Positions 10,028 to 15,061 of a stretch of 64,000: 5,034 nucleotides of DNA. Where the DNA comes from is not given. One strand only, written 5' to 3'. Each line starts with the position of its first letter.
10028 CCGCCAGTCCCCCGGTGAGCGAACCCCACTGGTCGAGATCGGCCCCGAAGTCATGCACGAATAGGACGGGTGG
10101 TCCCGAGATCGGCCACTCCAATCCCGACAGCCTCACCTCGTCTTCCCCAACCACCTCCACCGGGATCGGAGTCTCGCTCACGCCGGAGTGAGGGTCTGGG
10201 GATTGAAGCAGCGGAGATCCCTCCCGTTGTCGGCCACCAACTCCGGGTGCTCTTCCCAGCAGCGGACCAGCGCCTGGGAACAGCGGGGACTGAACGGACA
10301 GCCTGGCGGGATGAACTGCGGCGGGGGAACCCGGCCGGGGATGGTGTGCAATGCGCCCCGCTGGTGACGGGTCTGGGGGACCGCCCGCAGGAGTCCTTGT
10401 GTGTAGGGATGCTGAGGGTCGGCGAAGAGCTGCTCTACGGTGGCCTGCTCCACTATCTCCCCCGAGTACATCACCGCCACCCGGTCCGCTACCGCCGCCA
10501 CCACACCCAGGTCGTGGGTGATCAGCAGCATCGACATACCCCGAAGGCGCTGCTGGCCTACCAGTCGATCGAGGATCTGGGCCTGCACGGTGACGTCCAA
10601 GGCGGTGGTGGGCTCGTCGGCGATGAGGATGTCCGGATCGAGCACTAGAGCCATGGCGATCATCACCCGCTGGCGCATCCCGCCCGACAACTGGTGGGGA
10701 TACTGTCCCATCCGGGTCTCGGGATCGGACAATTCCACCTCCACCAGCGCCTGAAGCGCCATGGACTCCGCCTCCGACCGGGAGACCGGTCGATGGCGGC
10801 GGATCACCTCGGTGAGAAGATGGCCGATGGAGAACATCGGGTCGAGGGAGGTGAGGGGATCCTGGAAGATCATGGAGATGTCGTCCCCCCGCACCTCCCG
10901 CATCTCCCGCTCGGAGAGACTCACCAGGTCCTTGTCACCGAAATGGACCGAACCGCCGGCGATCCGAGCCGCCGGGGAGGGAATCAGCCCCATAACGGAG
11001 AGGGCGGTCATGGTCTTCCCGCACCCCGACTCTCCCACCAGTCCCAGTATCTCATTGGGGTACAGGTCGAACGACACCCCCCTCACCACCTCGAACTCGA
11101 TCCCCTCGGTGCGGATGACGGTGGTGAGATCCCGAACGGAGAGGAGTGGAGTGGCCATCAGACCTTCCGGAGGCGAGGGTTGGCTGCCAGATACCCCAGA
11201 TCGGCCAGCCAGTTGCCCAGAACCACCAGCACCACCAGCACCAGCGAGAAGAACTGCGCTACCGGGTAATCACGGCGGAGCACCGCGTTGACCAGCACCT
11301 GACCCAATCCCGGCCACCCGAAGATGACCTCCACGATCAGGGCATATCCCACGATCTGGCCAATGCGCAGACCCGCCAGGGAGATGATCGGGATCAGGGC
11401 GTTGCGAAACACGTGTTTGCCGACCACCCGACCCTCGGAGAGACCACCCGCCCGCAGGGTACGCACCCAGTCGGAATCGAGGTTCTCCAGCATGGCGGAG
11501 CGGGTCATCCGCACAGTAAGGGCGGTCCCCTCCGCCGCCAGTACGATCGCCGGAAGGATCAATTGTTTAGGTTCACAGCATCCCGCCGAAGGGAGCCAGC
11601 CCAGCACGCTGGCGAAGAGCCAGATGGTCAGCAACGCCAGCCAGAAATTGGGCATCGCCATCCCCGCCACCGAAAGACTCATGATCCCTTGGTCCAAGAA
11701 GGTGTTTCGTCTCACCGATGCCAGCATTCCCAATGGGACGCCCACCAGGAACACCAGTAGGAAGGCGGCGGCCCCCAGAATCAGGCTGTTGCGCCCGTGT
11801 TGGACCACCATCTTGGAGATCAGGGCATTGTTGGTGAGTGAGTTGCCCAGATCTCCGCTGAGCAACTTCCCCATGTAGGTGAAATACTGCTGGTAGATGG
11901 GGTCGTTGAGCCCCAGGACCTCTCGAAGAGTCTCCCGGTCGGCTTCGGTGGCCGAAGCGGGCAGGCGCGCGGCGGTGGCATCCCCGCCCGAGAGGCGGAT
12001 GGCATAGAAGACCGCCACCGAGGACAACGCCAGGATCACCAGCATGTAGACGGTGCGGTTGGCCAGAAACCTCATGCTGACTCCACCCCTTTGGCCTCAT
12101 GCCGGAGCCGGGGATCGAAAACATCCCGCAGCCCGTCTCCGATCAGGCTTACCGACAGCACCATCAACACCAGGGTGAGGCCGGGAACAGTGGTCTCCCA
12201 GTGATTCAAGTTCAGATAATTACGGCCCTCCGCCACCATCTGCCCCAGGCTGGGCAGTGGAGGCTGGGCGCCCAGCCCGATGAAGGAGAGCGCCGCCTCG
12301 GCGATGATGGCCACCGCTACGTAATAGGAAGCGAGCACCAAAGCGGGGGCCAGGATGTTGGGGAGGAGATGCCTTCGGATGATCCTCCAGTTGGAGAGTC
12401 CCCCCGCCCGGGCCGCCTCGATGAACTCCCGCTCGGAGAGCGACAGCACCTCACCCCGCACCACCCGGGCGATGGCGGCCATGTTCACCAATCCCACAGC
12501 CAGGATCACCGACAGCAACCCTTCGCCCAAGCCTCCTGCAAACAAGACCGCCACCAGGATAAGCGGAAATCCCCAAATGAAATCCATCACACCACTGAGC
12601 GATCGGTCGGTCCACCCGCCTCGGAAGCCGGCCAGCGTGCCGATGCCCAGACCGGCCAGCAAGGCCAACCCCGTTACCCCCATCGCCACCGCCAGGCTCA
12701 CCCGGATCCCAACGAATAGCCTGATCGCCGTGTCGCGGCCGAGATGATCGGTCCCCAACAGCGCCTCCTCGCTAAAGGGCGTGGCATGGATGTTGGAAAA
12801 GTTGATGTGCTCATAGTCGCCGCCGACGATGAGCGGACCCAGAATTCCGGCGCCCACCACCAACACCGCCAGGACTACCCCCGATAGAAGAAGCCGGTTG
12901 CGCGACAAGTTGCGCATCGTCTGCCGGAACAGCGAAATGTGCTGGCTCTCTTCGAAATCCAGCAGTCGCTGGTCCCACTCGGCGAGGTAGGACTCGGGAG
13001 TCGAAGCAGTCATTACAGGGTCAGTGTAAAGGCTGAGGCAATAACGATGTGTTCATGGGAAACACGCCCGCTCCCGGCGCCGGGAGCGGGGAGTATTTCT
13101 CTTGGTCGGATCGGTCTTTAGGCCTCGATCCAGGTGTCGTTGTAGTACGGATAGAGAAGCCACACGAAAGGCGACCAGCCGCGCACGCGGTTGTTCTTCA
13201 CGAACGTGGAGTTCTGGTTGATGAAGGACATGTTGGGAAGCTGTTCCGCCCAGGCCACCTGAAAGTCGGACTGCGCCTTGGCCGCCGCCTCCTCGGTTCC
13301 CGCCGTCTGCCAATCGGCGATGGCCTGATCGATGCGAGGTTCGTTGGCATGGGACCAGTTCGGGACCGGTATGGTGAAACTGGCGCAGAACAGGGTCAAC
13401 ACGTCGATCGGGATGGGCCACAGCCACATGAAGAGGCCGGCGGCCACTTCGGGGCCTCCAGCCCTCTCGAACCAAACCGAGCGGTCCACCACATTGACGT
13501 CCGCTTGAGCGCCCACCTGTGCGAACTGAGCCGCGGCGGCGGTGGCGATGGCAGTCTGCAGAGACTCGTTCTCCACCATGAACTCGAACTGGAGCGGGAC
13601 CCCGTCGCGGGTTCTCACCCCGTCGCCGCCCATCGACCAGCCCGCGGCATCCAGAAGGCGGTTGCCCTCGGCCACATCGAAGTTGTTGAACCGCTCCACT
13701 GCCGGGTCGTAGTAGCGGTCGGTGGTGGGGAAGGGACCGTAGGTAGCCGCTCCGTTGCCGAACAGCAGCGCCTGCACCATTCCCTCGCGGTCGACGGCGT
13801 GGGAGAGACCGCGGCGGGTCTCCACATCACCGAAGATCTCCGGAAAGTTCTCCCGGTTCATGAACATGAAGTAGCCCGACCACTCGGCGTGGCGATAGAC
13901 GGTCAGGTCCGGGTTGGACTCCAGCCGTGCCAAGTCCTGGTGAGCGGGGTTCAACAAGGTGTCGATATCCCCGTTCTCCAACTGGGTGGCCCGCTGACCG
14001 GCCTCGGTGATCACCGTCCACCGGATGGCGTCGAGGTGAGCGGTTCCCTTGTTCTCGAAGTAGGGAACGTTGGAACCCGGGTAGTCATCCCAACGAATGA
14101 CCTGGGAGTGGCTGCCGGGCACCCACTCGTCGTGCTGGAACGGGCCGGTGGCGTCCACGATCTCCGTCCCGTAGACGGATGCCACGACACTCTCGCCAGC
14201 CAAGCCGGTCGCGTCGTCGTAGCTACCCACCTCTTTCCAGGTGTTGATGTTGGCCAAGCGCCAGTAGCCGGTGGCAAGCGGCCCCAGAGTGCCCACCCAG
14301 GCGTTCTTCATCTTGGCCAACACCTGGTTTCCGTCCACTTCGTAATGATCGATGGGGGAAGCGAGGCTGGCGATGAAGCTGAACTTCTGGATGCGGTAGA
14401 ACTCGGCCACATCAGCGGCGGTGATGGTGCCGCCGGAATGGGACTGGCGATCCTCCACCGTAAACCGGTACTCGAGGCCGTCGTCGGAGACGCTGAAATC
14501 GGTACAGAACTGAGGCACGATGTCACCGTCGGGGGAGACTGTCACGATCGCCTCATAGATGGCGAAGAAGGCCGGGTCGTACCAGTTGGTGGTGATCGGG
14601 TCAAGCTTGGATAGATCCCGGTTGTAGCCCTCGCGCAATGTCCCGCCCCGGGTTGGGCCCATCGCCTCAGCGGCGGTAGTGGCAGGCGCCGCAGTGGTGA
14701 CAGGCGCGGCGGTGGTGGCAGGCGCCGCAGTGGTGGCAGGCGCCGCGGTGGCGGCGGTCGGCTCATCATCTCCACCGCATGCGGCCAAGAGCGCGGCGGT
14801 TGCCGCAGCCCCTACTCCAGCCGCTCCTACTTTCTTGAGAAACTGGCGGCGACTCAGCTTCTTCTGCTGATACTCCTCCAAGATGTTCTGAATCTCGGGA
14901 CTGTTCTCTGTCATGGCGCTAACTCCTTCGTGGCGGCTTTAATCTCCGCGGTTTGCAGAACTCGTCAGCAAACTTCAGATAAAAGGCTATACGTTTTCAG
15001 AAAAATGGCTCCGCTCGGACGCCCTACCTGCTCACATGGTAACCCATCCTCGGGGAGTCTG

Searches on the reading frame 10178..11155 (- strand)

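Call 59: search_protein_families(library=pfam, proteins=[window:10178-11155:-], max_evalue=0.00001)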
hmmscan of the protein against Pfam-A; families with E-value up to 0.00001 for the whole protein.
window:10178-11155:- (325 aa): 2 families
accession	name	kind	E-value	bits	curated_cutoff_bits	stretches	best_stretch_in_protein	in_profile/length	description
PF00005.33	ABC_tran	-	1.3e-27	97.5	25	1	25-184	2-137/137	ABC transporter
PF08352.17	oligo_HPY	-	1.4e-19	70.7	27.1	1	235-299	1-65/65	Oligopeptide/dipeptide transporter, C-terminal region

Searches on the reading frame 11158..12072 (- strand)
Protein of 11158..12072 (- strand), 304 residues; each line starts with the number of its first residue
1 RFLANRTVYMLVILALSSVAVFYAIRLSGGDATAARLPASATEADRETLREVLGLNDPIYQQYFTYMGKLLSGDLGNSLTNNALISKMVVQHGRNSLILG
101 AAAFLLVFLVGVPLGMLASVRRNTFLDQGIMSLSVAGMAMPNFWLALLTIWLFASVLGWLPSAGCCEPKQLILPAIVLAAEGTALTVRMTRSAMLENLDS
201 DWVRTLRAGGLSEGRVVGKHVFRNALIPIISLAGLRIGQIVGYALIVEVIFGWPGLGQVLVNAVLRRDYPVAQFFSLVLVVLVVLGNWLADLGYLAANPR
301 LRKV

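Call 59: search_protein_families(library=pfam, proteins=[window:11158-12072:-], max_evalue=0.00001)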
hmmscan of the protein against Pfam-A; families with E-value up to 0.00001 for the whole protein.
window:11158-12072:- (304 aa): 2 families
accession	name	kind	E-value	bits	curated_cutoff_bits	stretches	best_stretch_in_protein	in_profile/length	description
PF00528.27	BPD_transp_1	-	3.1e-40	138.3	26.4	1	111-303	1-184/184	Binding-protein-dependent transport system inner membrane component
PF19300.4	BPD_transp_1_N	-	2.2e-06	28.3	23.8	1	1-74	3-76/114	Binding-prot-dependent transport system membrane comp, N-term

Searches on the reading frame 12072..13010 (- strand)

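Call 59: search_protein_families(library=pfam, proteins=[window:12072-13010:-], max_evalue=0.00001)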
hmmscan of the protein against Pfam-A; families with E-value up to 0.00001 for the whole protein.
window:12072-13010:- (312 aa): 1 family
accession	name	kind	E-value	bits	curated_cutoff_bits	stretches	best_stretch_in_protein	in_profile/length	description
PF00528.27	BPD_transp_1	-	2e-35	122.6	26.4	1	120-304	1-184/184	Binding-protein-dependent transport system inner membrane component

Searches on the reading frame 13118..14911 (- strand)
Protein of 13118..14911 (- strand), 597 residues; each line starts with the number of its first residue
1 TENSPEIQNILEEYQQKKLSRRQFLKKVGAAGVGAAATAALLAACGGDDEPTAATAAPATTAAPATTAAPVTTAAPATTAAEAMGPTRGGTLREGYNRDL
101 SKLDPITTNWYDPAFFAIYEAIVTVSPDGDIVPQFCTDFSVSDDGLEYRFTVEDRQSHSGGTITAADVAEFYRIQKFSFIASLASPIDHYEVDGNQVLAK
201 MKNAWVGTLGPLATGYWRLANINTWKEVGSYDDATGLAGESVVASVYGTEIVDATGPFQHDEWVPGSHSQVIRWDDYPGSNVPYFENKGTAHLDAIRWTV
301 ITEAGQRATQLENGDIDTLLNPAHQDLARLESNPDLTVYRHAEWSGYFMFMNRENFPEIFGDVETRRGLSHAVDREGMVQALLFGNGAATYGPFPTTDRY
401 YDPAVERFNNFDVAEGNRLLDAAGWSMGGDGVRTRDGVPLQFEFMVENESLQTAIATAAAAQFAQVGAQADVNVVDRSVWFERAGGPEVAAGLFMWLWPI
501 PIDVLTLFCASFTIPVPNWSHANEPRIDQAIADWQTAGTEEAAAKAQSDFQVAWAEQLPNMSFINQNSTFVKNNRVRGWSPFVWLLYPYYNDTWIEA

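Call 59: search_protein_families(library=pfam, proteins=[window:13118-14911:-], max_evalue=0.00001)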
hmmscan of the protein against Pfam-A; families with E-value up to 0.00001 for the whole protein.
window:13118-14911:- (597 aa): 1 family
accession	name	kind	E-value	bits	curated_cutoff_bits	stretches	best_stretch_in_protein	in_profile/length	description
PF00496.27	SBP_bac_5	-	3.5e-47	161.7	32.4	1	131-496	2-346/368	Bacterial extracellular solute-binding proteins, family 5 Middle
